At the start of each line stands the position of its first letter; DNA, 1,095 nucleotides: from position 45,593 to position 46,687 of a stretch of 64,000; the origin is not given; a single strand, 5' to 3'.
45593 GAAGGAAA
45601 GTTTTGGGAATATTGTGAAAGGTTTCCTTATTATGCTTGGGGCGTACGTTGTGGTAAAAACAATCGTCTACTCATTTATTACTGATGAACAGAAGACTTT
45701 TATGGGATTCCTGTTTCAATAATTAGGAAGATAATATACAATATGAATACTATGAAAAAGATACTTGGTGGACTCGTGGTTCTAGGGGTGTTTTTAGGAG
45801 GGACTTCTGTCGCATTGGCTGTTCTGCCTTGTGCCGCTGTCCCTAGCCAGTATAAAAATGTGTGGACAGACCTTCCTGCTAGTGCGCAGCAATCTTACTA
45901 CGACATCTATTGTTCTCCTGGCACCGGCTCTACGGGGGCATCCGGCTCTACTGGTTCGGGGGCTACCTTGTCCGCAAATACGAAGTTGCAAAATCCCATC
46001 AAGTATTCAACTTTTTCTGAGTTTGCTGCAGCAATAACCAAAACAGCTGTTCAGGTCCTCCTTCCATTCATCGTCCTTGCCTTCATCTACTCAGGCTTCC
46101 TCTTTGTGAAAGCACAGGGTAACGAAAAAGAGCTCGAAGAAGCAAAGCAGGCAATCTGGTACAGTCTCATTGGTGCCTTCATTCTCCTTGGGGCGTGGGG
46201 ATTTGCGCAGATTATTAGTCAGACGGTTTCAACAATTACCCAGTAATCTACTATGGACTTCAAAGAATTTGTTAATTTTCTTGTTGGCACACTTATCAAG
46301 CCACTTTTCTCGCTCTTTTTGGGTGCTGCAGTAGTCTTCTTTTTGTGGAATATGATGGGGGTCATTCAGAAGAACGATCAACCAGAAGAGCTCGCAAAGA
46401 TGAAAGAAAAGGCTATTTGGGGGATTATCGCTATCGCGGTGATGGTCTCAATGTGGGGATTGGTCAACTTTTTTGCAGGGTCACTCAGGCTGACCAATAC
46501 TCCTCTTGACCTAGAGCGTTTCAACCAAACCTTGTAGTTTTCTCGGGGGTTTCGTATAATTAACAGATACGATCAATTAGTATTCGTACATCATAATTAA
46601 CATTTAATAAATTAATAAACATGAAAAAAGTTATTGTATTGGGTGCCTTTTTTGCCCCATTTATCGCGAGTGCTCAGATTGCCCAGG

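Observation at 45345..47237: Five tandem paralogous pilin-like genes (signal peptide plus two TM helices)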

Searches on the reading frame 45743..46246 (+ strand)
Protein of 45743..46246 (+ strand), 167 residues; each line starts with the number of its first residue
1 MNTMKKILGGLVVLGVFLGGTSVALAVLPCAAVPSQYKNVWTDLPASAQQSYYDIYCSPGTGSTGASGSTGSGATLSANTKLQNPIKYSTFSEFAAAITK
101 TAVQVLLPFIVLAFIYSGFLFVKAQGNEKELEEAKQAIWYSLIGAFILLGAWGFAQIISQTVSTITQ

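Call 3: search_protein_families(library=pfam, proteins=[window:45743-46246:+], max_evalue=1)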
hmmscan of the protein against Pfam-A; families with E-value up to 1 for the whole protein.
window:45743-46246:+ (167 aa): 3 families
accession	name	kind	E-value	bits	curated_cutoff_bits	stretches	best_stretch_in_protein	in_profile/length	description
PF18895.5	T4SS_pilin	-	4.4e-08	33.5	26.6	1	90-158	4-71/71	Type IV secretion system pilin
PF17447.7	YkpC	-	0.059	13.6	27.7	1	11-29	12-30/42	Uncharacterized YkpC-like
PF14147.11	Spore_YhaL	-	0.064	13.4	27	1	109-134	7-32/52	Sporulation protein YhaL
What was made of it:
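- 45743..46246 (+): pil2: signal peptide, hypervariable Cys- and Gly/Ser/Thr-rich N-terminal extension, and a conserved 84-aa pilin core. PF18895 33.5 bits, above the 26.6 cut-off (call 3).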

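Call 4: search_protein_families(library=ncbifam, proteins=[window:45743-46246:+], max_evalue=1)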
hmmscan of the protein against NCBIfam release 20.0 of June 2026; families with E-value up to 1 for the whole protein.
window:45743-46246:+ (167 aa): 2 families
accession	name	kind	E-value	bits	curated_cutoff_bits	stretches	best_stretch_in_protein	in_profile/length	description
NF045849.1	ICE_MMCAP2_0565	equivalog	1.6e-05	24.5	40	1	105-161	23-79/80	Mbov_0395 family pilin-like conjugal transfer protein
NF038216.1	ABZJ_00895_fam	subfamily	0.011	15.7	33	1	105-156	34-85/134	ABZJ_00895 family protein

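Call 53: search_protein_families(library=phrogs, proteins=[window:45743-46246:+], max_evalue=0.01)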
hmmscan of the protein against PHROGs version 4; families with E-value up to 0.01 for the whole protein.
window:45743-46246:+ (167 aa): 0 families

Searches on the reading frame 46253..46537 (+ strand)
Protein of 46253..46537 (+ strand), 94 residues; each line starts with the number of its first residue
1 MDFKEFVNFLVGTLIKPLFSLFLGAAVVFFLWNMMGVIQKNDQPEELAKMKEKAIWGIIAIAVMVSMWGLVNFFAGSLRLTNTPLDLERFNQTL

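Call 3: search_protein_families(library=pfam, proteins=[window:46253-46537:+], max_evalue=1)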
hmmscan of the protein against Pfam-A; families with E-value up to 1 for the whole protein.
window:46253-46537:+ (94 aa): 3 families
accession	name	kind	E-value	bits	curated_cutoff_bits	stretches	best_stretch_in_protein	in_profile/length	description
PF18895.5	T4SS_pilin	-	2.3e-08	34.5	26.6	1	15-74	13-71/71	Type IV secretion system pilin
PF00499.25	Oxidored_q3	-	0.0026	18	33.2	1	20-74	43-96/146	NADH-ubiquinone/plastoquinone oxidoreductase chain 6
PF23396.1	DUF7103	-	0.011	16.1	27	1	16-73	28-81/159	Family of unknown function (DUF7103)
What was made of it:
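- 46253..46537 (+): pil3: pilin core without a signal peptide, starting 6 nt after the pil2 stop codon. PF18895 34.5 bits (call 3).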

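Call 4: search_protein_families(library=ncbifam, proteins=[window:46253-46537:+], max_evalue=1)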
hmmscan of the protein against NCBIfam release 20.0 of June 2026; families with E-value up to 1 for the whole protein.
window:46253-46537:+ (94 aa): 3 families
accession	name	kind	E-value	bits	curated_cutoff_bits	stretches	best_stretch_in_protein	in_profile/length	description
NF045849.1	ICE_MMCAP2_0565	equivalog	4.3e-06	26.3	40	1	11-76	9-78/80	Mbov_0395 family pilin-like conjugal transfer protein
TIGR02762.1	TraL_TIGR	equivalog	0.00079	20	30.95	1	6-46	27-66/95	type IV conjugative transfer system protein TraL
NF011666.0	PRK15086.1-2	subfamily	0.01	15.1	482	1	12-77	105-166/364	ethanolamine utilization protein EutH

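Call 53: search_protein_families(library=phrogs, proteins=[window:46253-46537:+], max_evalue=0.01)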
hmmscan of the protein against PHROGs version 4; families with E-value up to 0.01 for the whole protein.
window:46253-46537:+ (94 aa): 0 families
